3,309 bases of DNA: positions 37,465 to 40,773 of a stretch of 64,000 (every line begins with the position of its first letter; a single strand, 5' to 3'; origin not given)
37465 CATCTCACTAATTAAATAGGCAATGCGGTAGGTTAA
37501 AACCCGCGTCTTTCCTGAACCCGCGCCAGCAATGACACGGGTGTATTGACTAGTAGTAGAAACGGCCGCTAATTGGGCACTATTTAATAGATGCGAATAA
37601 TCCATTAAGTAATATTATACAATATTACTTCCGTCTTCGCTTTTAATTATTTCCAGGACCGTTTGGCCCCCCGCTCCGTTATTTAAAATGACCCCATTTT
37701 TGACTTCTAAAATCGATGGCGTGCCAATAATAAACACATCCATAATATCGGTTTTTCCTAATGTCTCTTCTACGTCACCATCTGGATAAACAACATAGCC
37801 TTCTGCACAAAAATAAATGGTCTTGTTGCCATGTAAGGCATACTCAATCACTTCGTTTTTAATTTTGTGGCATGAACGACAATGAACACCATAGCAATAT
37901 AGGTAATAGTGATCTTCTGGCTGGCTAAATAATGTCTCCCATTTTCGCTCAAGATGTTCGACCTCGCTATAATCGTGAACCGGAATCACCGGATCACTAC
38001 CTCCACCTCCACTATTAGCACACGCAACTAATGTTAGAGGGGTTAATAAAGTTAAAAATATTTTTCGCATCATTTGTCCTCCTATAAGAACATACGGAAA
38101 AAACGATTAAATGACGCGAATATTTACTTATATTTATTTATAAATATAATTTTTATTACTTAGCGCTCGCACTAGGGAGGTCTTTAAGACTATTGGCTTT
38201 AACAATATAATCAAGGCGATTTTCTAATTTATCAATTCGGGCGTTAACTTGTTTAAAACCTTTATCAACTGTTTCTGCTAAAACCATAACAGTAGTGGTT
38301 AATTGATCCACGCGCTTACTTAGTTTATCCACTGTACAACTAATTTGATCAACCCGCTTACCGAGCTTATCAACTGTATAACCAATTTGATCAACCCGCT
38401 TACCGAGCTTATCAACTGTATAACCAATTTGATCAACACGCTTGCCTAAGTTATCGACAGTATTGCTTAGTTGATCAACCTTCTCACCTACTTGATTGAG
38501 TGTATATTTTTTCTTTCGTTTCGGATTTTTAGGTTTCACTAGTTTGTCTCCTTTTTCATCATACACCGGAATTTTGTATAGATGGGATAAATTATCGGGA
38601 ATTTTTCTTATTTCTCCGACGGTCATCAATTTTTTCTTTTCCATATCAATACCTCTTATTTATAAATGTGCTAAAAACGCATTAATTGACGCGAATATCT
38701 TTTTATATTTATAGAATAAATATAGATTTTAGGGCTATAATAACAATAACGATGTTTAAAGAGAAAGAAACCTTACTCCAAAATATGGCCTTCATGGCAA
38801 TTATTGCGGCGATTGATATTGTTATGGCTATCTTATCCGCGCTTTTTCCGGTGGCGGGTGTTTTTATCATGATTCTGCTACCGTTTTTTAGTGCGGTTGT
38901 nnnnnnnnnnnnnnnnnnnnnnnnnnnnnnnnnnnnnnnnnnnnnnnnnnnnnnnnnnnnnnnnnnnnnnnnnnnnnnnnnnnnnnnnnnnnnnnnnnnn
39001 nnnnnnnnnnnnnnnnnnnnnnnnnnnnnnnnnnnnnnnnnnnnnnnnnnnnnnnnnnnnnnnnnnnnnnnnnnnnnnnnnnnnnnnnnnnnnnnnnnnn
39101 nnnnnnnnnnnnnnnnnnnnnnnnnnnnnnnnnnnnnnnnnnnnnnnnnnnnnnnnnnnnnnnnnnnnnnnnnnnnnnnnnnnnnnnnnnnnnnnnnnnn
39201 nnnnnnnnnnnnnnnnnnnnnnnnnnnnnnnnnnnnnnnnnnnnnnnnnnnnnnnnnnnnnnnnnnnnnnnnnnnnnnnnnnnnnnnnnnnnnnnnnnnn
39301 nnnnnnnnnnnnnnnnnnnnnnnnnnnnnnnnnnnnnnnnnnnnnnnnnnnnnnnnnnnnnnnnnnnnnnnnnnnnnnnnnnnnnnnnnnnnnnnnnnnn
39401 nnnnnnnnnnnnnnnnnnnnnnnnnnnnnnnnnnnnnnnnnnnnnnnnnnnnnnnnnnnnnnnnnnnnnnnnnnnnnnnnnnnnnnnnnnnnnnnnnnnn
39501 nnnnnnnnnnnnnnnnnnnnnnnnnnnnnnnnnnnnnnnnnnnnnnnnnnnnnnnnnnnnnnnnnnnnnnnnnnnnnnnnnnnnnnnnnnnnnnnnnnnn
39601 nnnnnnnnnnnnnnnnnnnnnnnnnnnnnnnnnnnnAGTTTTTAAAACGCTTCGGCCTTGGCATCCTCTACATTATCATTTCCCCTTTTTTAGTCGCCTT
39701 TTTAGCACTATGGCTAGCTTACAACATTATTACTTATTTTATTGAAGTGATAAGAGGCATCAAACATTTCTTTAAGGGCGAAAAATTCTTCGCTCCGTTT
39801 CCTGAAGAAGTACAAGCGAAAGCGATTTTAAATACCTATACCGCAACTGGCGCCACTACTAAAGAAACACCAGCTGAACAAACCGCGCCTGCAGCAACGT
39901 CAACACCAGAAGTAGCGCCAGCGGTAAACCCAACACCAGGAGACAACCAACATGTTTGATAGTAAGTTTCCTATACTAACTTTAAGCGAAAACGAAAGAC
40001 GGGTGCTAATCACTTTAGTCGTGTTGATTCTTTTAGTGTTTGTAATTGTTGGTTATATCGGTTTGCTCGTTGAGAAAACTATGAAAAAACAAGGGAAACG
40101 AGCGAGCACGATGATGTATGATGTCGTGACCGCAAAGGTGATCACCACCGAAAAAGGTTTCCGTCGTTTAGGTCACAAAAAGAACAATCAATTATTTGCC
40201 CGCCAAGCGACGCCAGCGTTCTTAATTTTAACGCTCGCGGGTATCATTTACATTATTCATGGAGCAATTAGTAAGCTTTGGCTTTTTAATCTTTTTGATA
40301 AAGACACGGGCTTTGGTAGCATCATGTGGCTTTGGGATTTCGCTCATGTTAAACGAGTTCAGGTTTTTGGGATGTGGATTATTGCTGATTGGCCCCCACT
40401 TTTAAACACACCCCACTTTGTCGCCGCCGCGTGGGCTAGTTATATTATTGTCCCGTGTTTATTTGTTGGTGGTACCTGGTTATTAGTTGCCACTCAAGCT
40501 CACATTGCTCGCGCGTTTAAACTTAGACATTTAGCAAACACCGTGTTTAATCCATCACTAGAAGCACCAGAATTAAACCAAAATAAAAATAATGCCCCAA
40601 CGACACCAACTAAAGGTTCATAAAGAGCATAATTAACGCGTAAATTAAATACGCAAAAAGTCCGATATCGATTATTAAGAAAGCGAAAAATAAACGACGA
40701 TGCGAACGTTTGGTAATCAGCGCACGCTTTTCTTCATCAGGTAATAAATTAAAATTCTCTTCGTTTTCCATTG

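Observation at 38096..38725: Conserved ~45-bp box at the same promoter-proximal position of three genes (two paralogs plus a thioredoxin-like lipoprotein)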

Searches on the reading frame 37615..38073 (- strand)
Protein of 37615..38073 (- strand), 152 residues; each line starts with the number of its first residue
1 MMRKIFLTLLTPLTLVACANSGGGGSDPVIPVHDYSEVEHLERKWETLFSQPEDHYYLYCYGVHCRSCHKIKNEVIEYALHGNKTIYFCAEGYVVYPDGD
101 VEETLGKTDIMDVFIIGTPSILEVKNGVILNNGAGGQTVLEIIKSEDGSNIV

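Call 11: search_protein_families(library=pfam, proteins=[window:37615-38073:-], max_evalue=0.1)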
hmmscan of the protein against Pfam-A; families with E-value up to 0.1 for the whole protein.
window:37615-38073:- (152 aa): 1 family
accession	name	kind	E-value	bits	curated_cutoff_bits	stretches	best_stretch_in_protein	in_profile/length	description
PF21461.3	HL_N-beta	-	0.024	14.8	27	0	118-149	20-48/57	Hyaluronate lyase, N-terminal beta-sheet domain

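Call 82: search_protein_families(library=phrogs, proteins=[window:37615-38073:-], max_evalue=0.01)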
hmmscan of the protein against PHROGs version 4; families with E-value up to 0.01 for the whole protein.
window:37615-38073:- (152 aa): 0 families

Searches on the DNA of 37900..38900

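Call 64: search_rna_families(source=window, start=37900, end=38900, threshold=evalue, max_evalue=1)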
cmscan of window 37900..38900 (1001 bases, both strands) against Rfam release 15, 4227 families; matches with E-value up to 1: 0.
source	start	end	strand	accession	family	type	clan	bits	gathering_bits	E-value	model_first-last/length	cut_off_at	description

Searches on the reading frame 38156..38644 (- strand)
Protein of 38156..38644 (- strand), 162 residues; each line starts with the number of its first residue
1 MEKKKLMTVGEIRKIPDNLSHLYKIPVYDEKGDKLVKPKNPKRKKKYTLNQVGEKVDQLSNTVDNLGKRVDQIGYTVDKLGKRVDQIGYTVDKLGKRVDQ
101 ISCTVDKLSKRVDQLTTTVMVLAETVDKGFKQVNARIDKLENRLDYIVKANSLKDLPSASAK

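Call 11: search_protein_families(library=pfam, proteins=[window:38156-38644:-], max_evalue=0.1)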
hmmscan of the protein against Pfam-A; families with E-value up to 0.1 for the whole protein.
window:38156-38644:- (162 aa): 87 families (the best 25 are shown)
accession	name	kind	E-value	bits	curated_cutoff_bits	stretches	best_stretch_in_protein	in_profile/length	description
PF01519.22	DUF16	-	2.9e-11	44.2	40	2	44-116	31-103/104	Protein of unknown function DUF16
PF06825.17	HSBP1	-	5.7e-08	32.9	28.6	0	49-80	11-39/51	Heat shock factor binding protein 1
PF04728.18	LPP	-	1.3e-07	32.3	29.1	1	55-83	1-29/53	Lipoprotein leucine-zipper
PF06103.16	DUF948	-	5.1e-07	30.2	37.2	2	48-116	20-88/89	Bacterial protein of unknown function (DUF948)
PF07889.17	DUF1664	-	8.7e-07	29.5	34.6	2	82-147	52-120/124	Protein of unknown function (DUF1664)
PF16526.10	CLZ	-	9.5e-07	29.6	26.7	1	95-142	23-70/71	C-terminal leucine zipper domain of cyclic nucleotide-gated channels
PF05377.16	FlaC_arch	-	1.9e-06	28.6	27.8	1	77-115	2-40/55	Flagella accessory protein C (FlaC)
PF17072.10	Spike_torovirin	-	2.4e-06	26.3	35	1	89-145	877-933/1272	Torovirinae spike glycoprotein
PF03670.18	UPF0184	-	3.3e-06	27.9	21.5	0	96-120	33-57/83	Uncharacterised protein family (UPF0184)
PF23991.1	DUF7310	-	4.9e-06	27.4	40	1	55-116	18-78/83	Coiled-coil region of unknown function (DUF7310)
PF08954.16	Trimer_CC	-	1.4e-05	25.1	27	0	97-119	27-49/52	Trimerisation motif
PF00170.26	bZIP_1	-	1.5e-05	25.4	27.6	0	43-82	23-61/64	bZIP transcription factor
PF19111.5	DUF5798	-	2.2e-05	25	27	1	96-143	8-51/89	Family of unknown function (DUF5798)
PF20667.3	Sec10_N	-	3.8e-05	24.2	27.4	0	90-127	43-80/118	Exocyst complex component Sec10, N-terminal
PF15984.10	Collagen_mid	-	6.2e-05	23.3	31.1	1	51-128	18-100/198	Bacterial collagen, middle region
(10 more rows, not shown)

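Call 82: search_protein_families(library=phrogs, proteins=[window:38156-38644:-], max_evalue=0.01)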
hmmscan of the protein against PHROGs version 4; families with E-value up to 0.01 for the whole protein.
window:38156-38644:- (162 aa): 49 families (the best 25 are shown)
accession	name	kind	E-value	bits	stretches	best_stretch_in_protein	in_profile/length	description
phrog_5553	-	unknown function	6.6e-09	37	1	57-143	10-99/114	-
phrog_20262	-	unknown function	2.6e-06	28.6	1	55-139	37-119/146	-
phrog_1009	-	unknown function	5.7e-06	27.4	0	96-145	34-86/103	-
phrog_6701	-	unknown function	5.9e-06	27.1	1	89-153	64-134/169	-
phrog_16420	-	unknown function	3.7e-05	24.4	0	91-138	12-59/179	-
phrog_1193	-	other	4.4e-05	24.4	0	50-87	9-46/76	hemolysin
phrog_15808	-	unknown function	8e-05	23.7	1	71-150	71-139/142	-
phrog_937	-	other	0.00012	23.4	1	48-125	5-80/115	hemolysin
phrog_12015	-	unknown function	0.00014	22.5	1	48-109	99-160/165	-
phrog_11953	-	DNA, RNA and nucleotide metabolism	0.00017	22.4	0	49-87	2-40/154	exonuclease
phrog_3550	-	unknown function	0.00018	22.8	0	104-146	3-50/79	-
phrog_9829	-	unknown function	0.0002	22.7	0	101-145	49-93/95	-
phrog_8572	-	unknown function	0.00023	21.3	1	52-142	260-350/533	-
phrog_7303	-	unknown function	0.00032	21.7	1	66-131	6-71/80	-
phrog_1272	-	tail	0.00036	19.4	1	49-142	86-179/1606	tail length tape measure protein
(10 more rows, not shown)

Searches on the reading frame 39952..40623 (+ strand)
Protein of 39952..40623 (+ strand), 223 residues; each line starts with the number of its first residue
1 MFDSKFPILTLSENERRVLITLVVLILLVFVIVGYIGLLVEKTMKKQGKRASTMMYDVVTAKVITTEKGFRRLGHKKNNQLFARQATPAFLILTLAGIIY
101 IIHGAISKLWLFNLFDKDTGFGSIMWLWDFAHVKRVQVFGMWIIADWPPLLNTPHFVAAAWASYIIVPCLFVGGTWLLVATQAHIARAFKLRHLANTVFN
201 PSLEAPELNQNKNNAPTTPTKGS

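Call 11: search_protein_families(library=pfam, proteins=[window:39952-40623:+], max_evalue=0.1)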
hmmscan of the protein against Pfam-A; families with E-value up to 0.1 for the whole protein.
window:39952-40623:+ (223 aa): 2 families
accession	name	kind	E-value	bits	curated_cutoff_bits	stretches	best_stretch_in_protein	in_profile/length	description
PF08449.17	UAA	-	0.0038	16.8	26.2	0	23-56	164-197/311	UAA transporter family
PF12606.13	RELT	-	0.0078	15.7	25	1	23-53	3-33/42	Tumour necrosis factor receptor superfamily member 19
